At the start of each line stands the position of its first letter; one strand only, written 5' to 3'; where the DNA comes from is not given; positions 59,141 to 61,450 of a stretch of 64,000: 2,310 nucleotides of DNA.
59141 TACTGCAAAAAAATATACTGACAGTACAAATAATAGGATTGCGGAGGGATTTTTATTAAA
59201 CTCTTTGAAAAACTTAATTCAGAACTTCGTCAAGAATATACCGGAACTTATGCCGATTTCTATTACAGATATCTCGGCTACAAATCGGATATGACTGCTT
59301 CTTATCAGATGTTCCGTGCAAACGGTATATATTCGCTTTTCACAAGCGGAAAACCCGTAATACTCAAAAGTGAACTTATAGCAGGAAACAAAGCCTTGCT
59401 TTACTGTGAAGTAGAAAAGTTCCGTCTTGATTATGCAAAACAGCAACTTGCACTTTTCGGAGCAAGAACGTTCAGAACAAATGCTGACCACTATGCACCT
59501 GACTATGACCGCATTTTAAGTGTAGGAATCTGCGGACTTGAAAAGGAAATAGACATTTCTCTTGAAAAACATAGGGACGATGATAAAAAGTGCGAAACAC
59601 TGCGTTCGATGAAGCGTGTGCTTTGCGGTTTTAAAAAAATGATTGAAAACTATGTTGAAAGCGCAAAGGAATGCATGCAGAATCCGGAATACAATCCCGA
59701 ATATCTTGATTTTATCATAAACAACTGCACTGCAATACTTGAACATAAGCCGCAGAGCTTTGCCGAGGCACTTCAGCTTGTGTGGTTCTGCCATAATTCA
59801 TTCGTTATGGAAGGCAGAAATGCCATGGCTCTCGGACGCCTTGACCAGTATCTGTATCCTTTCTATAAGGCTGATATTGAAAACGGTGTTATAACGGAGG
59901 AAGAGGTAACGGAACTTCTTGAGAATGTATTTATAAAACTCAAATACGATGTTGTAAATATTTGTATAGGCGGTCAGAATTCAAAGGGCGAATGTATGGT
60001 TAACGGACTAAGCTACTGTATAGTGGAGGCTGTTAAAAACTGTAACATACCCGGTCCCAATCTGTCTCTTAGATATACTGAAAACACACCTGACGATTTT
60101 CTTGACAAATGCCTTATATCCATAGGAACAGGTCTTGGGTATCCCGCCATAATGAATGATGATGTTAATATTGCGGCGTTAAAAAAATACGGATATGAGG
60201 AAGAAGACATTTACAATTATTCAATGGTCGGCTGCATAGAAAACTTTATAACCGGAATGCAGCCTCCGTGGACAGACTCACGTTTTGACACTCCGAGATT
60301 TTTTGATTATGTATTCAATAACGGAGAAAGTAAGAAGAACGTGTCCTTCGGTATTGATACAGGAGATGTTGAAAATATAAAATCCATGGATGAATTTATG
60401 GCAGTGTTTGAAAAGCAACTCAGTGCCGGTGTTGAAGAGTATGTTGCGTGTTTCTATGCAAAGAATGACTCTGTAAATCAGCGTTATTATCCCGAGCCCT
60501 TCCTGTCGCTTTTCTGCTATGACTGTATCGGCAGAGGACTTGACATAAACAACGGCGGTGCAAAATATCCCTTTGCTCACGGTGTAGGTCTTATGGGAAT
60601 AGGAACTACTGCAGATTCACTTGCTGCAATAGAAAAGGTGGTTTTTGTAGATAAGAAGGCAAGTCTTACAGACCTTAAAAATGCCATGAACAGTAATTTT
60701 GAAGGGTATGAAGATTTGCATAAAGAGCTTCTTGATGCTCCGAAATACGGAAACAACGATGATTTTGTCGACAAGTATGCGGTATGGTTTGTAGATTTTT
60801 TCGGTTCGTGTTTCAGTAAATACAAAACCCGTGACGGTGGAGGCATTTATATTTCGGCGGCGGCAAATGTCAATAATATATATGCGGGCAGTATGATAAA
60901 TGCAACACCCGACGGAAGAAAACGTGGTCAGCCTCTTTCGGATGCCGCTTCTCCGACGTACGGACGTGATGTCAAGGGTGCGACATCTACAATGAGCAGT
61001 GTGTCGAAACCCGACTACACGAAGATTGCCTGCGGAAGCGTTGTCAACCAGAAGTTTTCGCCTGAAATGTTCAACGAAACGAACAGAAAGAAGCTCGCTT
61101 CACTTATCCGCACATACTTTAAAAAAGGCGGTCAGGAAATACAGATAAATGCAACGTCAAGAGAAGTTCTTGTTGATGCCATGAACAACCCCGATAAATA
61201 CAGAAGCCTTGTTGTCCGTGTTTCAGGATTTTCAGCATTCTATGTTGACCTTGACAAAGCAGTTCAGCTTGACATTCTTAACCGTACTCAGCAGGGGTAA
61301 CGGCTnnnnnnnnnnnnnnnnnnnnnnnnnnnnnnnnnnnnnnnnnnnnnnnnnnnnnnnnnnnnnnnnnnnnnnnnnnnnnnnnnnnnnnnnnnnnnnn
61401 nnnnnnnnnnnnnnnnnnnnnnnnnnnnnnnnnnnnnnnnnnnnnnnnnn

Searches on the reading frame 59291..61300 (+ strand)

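Call 19: search_protein_families(library=pfam, proteins=[window:59291-61300:+])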
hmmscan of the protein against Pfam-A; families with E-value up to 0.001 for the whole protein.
window:59291-61300:+ (669 aa): 3 families
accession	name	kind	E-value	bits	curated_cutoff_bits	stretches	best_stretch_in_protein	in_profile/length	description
PF02901.20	PFL-like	-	1.7e-129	433.8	24.3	1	66-532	158-646/647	Pyruvate formate lyase-like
PF01228.26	Gly_radical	-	2.4e-28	99.2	22.2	1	550-652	2-106/106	Glycine radical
PF11230.13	YjjI-like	-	7.4e-07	28.3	23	1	130-309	46-216/485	Glycyl radical enzyme YjjI-like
